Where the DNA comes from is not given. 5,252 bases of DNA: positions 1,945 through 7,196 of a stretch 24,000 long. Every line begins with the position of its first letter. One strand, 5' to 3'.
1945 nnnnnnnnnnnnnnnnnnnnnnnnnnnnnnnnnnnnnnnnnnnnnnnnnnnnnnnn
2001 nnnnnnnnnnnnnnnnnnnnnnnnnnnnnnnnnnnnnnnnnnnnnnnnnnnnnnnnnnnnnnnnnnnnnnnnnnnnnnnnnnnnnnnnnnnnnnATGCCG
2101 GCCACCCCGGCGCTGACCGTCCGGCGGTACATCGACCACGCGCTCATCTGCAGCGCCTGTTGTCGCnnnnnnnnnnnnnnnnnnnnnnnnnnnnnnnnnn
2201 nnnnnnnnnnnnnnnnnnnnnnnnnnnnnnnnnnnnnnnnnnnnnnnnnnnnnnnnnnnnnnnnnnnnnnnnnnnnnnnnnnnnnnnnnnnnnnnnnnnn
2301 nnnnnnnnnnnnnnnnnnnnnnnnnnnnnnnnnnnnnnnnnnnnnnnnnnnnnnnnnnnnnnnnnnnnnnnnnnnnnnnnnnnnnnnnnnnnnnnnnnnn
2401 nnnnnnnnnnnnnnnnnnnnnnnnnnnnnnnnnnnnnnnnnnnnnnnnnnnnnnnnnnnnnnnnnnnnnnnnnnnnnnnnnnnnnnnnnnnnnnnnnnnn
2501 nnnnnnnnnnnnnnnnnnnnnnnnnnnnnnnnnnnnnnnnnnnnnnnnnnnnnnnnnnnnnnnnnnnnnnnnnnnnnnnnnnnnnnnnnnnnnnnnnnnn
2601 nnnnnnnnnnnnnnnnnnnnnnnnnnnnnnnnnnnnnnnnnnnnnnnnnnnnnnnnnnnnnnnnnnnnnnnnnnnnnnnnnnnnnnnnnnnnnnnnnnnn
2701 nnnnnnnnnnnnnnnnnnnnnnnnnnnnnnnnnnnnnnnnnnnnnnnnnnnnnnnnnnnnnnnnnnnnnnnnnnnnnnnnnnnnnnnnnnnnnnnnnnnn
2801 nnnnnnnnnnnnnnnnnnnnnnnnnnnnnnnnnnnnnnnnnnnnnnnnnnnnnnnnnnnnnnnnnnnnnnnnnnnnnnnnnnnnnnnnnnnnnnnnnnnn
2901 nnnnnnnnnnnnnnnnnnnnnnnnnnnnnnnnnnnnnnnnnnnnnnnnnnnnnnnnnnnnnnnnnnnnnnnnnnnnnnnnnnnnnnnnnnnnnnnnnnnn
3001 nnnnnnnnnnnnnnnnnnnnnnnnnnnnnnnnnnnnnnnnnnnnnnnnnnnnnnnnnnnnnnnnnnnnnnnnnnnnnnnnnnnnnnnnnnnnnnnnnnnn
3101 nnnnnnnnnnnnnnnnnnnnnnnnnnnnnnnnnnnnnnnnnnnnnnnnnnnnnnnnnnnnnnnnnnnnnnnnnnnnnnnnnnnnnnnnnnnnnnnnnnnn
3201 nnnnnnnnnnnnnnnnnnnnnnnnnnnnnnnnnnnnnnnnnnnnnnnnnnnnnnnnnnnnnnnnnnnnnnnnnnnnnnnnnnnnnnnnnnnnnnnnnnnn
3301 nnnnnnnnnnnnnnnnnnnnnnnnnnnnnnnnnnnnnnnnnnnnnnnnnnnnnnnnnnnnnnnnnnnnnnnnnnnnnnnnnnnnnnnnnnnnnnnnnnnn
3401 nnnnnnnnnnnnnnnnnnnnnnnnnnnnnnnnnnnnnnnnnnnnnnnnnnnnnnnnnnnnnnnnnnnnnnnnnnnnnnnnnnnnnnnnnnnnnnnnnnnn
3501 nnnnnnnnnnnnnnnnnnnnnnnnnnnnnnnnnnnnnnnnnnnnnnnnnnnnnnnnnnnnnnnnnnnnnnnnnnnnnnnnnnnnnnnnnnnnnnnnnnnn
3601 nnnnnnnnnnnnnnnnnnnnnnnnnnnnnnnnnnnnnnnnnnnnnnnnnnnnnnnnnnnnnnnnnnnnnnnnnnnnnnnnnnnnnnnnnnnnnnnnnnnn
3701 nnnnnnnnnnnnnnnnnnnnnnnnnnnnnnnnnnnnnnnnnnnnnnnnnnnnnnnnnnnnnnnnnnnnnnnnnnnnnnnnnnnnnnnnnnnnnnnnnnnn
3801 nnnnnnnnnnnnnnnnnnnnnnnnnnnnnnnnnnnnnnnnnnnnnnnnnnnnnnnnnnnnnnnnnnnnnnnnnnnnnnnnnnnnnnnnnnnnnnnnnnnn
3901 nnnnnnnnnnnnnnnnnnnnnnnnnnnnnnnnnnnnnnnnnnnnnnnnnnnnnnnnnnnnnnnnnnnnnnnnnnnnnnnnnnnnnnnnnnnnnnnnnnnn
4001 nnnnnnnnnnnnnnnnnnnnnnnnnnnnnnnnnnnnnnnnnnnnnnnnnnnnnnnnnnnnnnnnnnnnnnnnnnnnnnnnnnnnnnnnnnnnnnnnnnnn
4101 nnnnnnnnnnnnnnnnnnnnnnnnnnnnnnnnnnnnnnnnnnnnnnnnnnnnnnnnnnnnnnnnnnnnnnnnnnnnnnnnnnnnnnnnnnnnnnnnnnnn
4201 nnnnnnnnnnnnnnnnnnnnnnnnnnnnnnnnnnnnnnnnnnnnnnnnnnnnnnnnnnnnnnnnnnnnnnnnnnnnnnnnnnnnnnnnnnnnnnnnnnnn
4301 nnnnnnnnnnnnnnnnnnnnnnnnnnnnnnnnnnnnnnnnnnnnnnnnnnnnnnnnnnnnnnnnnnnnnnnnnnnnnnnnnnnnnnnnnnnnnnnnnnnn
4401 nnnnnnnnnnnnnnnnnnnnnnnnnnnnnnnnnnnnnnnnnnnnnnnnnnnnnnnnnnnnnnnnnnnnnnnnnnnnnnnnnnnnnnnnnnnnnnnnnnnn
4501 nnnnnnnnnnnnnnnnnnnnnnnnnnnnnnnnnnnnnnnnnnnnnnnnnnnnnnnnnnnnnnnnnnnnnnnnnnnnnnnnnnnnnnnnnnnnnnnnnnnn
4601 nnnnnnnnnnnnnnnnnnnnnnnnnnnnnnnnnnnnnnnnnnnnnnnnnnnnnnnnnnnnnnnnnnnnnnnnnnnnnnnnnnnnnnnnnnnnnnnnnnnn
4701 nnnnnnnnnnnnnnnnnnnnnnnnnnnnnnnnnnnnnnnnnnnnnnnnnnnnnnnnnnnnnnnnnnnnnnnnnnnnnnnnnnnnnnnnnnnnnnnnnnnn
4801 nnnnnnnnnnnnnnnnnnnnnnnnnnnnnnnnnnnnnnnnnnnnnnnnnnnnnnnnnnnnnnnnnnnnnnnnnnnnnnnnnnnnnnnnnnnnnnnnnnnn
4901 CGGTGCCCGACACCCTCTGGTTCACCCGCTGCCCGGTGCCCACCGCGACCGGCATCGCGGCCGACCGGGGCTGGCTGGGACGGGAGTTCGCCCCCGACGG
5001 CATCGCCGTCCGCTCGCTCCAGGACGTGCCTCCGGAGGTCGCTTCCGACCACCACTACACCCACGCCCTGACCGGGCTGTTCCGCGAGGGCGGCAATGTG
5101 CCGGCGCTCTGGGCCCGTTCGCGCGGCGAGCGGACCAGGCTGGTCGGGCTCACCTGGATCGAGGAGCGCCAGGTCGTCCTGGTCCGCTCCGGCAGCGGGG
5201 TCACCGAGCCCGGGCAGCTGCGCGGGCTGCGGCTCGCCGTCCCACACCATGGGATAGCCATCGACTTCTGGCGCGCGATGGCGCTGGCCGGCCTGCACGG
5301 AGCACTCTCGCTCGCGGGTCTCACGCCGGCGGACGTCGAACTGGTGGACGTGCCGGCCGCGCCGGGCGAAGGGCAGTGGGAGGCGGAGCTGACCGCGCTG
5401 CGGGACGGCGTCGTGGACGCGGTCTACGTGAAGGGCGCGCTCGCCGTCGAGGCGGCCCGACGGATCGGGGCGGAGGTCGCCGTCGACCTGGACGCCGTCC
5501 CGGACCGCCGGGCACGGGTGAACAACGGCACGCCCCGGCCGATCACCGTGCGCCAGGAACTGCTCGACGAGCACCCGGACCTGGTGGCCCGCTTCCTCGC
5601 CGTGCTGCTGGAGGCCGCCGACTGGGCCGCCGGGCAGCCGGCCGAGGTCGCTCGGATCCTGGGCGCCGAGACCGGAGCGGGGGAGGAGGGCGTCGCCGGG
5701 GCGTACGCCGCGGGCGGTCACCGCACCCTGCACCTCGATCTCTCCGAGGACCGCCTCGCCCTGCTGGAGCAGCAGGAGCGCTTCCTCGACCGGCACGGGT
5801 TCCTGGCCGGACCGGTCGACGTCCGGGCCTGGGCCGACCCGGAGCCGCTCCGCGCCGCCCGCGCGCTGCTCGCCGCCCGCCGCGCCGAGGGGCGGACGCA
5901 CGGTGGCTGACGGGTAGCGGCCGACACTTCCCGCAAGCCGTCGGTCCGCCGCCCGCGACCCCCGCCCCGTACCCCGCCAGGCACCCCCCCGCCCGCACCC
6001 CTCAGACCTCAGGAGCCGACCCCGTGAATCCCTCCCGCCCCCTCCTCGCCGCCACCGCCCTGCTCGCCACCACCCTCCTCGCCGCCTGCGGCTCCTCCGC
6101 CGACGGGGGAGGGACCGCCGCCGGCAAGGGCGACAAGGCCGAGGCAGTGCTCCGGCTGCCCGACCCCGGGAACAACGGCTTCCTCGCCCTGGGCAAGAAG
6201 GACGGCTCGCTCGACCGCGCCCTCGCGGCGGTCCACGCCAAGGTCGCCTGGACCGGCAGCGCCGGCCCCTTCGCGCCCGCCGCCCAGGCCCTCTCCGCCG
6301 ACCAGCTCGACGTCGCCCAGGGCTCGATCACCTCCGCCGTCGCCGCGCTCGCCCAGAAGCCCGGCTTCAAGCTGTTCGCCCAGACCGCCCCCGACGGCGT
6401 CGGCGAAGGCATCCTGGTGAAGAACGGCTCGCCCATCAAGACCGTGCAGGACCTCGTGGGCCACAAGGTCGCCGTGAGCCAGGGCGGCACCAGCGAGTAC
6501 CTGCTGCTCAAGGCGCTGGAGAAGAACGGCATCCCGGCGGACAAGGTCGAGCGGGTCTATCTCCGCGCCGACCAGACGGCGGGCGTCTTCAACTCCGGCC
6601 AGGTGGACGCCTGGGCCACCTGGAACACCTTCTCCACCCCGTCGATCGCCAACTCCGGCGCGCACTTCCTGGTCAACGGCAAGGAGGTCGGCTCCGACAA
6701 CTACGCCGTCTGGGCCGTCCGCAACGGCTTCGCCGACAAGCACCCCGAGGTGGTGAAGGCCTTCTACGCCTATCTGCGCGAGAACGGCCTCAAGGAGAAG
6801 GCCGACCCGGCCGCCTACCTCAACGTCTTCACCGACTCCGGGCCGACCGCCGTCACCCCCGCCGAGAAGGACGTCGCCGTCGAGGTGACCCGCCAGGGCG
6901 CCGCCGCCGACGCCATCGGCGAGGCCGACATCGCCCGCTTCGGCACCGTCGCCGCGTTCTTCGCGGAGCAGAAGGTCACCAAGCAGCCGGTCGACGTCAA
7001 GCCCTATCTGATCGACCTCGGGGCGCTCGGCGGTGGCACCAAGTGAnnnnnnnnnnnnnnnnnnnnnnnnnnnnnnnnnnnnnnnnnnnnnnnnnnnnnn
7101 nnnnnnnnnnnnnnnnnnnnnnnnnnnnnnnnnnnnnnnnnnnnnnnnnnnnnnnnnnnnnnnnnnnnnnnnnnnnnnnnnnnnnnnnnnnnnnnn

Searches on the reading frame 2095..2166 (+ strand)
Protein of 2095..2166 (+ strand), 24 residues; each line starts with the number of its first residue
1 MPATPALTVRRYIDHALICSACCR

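Call 45: search_protein_families(library=ncbifam, proteins=[window:2095-2166:+], max_evalue=10)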
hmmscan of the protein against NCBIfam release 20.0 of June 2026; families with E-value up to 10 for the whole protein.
seq(24 aa): 1 family
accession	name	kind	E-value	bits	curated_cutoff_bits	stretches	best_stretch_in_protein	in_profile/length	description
NF042936.1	leader_Ms4527A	exception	0.00036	20.1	45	1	6-24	2-20/21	Ms4527A family Cys-rich leader peptide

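Call 46: search_protein_families(library=pfam, proteins=[window:2095-2166:+], max_evalue=10)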
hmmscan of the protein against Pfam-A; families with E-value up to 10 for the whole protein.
seq(24 aa): 0 families

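Call 68: list_cluster_members(proteins=[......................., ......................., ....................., window:2095-2166:+, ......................, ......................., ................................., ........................, window:12191-12274:+, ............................])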
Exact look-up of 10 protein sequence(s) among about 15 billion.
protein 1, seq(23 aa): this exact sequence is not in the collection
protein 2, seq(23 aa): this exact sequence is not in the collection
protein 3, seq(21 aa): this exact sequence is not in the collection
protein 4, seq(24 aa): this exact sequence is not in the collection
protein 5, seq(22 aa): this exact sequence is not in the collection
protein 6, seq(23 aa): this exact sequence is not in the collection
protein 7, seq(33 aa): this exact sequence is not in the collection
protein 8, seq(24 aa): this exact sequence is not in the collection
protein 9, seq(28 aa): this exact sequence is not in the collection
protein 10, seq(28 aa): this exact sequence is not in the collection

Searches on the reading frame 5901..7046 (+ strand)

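Call 7: search_protein_families(library=pfam, proteins=[window:5901-7046:+])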
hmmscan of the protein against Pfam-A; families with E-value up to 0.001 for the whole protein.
window:5901-7046:+ (381 aa): 4 families
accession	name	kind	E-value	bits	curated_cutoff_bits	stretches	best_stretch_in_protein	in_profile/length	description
PF09084.16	NMT1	-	4.1e-14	53.4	20.5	1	129-291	36-201/216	NMT1/THI5 like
PF12974.12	Phosphonate-bd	-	4.8e-09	36.4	27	1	124-245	39-167/242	ABC transporter, phosphonate, periplasmic substrate-binding protein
PF04069.17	OpuAC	-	1.1e-07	32.2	21.2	1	112-288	28-223/257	Substrate binding domain of ABC-type glycine betaine transport system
PF16868.10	NMT1_3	-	0.00068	19.8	27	0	171-251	95-177/289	NMT1-like family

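Call 43: search_protein_families(library=ncbifam, proteins=[window:5901-7046:+], max_evalue=0.00001)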
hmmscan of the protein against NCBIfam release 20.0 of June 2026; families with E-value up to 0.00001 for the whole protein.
window:5901-7046:+ (381 aa): 8 families
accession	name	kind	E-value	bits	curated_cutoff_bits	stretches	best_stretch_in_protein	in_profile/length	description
TIGR01728.1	SsuA_fam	subfamily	3.3e-39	134.8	163.5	1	95-370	14-284/290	aliphatic sulfonate ABC transporter substrate-binding protein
NF008588.0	PRK11553.1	subfamily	9.2e-25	87.2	299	1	97-313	42-254/319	aliphatic sulfonate ABC transporter substrate-binding protein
TIGR01729.1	taurine_ABC_bnd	equivalog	3.3e-18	66.2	304.25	1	129-307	42-221/300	taurine ABC transporter substrate-binding protein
NF008553.0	PRK11480.1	equivalog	2.8e-17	62.9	490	1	129-290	66-226/320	taurine ABC transporter substrate-binding protein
TIGR02122.1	TRAP_TAXI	subfamily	1.3e-07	30.8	84.35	1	169-250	124-206/320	TAXI family TRAP transporter solute-binding subunit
TIGR03427.1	ABC_peri_uca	equivalog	3e-07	29.9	333.9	1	169-283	91-202/328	putative urea ABC transporter substrate-binding protein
NF040735.1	SBP_SaoX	equivalog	1.7e-06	27.4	300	1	127-286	42-205/330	ABC transporter substrate-binding subunit SaoX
TIGR01098.1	3A0109s03R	subfamily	3e-06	26.9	112.05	0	128-243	77-202/253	phosphate/phosphite/phosphonate ABC transporter substrate-binding protein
